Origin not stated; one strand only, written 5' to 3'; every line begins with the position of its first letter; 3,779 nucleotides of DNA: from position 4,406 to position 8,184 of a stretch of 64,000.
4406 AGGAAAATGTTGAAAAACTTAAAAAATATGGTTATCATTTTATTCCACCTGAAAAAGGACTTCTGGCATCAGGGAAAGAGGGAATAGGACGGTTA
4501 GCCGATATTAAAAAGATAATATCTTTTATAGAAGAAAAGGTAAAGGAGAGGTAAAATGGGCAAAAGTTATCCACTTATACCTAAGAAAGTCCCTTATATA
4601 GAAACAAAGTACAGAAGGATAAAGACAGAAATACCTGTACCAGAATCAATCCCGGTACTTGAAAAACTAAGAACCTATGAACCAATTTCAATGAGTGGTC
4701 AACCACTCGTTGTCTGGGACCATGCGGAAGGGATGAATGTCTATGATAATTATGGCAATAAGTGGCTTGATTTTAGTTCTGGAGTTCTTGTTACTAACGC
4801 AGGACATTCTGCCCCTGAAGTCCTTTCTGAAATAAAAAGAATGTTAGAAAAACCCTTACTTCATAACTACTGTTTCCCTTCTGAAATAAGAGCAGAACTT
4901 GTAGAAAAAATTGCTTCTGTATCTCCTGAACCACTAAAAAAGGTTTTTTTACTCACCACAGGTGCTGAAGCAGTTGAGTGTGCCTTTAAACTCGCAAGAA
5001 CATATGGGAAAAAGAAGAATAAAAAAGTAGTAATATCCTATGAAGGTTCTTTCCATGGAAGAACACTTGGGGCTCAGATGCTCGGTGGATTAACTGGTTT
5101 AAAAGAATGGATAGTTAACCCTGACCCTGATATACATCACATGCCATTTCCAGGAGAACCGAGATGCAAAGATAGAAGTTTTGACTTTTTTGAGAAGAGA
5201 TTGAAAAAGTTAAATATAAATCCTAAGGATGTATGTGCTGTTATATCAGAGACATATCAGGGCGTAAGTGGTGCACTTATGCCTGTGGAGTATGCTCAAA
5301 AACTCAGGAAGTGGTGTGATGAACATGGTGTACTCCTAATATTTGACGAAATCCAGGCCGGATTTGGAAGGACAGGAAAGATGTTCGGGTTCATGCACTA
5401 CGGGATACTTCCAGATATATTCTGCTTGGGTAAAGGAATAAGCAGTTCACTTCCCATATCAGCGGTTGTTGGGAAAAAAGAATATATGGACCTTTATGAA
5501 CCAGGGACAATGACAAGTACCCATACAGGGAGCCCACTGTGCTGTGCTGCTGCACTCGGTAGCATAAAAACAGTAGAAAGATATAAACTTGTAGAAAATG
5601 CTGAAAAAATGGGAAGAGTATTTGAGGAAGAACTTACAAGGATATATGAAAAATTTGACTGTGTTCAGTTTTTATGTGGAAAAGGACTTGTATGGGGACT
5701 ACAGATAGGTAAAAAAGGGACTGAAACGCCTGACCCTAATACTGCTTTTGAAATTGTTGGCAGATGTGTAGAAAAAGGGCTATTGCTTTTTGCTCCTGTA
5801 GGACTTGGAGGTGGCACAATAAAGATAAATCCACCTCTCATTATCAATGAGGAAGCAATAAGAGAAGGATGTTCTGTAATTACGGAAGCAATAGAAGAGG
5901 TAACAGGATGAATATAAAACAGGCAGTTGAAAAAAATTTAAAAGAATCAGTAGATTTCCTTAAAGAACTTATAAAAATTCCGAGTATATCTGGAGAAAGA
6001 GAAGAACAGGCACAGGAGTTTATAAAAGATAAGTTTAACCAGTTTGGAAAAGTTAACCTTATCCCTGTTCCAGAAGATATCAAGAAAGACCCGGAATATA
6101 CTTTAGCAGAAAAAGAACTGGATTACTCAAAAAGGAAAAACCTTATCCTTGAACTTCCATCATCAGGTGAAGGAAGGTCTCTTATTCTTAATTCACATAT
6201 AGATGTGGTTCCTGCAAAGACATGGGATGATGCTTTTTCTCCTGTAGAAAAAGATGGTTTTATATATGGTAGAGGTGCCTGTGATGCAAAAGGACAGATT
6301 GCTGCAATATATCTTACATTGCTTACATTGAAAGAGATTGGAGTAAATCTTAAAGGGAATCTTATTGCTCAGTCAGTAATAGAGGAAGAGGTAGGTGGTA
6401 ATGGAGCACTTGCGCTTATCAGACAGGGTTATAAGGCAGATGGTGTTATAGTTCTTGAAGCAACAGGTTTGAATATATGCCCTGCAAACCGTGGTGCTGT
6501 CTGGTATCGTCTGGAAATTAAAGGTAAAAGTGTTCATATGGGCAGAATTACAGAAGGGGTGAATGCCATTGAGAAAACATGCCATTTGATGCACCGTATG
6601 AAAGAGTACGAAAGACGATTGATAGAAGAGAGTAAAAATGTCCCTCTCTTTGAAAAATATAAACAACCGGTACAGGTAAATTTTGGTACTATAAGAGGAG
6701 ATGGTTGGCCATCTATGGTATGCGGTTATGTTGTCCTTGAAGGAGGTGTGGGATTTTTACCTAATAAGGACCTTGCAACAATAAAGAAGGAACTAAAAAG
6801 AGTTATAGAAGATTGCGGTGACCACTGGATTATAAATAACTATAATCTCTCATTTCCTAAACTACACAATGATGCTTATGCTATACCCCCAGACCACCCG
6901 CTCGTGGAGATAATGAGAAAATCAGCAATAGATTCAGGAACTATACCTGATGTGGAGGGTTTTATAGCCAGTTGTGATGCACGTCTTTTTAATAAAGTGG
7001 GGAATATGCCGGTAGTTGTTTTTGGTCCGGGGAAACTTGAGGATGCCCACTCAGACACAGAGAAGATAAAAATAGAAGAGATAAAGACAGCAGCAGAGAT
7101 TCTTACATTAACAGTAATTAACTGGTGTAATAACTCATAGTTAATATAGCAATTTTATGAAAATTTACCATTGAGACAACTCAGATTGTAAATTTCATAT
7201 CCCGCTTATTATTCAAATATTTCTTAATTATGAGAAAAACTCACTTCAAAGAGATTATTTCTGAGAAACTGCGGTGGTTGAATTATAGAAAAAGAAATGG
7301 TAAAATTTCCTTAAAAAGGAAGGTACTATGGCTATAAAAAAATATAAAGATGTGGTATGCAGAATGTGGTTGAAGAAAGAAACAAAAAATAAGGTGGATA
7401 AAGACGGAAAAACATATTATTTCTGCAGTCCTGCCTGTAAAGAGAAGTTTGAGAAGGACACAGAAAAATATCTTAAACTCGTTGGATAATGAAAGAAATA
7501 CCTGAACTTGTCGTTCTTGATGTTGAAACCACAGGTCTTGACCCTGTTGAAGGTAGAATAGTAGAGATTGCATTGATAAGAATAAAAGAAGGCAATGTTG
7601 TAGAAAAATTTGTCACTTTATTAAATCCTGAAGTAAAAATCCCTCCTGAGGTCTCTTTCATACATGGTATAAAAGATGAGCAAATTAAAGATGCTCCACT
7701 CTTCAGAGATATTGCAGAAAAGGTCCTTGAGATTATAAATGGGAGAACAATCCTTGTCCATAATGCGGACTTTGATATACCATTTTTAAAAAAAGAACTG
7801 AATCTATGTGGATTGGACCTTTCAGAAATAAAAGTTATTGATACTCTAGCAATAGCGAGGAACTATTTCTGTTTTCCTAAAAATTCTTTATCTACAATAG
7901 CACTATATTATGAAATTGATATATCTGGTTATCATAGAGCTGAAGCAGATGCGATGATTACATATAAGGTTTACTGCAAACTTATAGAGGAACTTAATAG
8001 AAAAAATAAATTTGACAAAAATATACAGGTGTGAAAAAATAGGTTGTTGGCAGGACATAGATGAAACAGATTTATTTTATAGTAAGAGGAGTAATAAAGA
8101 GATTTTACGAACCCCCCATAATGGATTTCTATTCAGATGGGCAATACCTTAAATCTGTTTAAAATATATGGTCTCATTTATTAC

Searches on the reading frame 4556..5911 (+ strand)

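Call 39: search_protein_families(library=pfam, proteins=[window:4556-5911:+], max_evalue=0.0001)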
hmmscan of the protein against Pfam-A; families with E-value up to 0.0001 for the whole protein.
window:4556-5911:+ (451 aa): 1 family
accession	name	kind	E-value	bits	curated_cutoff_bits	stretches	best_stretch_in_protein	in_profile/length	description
PF00202.27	Aminotran_3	-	6.8e-88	295.5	30.5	1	49-446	8-403/403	Aminotransferase class-III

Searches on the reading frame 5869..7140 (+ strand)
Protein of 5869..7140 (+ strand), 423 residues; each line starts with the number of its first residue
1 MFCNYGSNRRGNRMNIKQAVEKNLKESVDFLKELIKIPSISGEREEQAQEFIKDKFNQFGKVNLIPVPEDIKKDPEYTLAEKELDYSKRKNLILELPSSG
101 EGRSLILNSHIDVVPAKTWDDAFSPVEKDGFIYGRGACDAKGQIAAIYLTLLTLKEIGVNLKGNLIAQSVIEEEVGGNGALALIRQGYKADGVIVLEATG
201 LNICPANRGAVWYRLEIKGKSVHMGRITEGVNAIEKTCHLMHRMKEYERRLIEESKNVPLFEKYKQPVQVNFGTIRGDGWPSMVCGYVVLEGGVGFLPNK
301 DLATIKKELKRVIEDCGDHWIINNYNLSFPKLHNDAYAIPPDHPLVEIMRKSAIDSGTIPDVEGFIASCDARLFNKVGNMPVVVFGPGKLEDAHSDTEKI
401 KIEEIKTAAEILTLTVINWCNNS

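Call 39: search_protein_families(library=pfam, proteins=[window:5869-7140:+], max_evalue=0.0001)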
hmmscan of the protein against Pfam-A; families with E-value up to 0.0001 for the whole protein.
window:5869-7140:+ (423 aa): 2 families
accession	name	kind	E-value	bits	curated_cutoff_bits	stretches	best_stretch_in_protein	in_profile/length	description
PF01546.33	Peptidase_M20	-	4.3e-33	115.4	24.6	1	106-416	1-204/206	Peptidase family M20/M25/M40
PF07687.19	M20_dimer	-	2.3e-14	53.7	21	1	206-315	2-101/107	Peptidase dimerisation domain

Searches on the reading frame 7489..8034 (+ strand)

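Call 39: search_protein_families(library=pfam, proteins=[window:7489-8034:+], max_evalue=0.0001)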
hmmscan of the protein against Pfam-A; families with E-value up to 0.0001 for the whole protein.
window:7489-8034:+ (181 aa): 2 families
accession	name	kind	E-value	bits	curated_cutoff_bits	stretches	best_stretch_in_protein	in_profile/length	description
PF00929.31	RNase_T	-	1.5e-33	117.1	24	1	8-162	1-164/164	Exonuclease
PF13482.12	RNase_H_2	-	2.1e-07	31.5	22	1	9-163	2-135/165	RNase_H superfamily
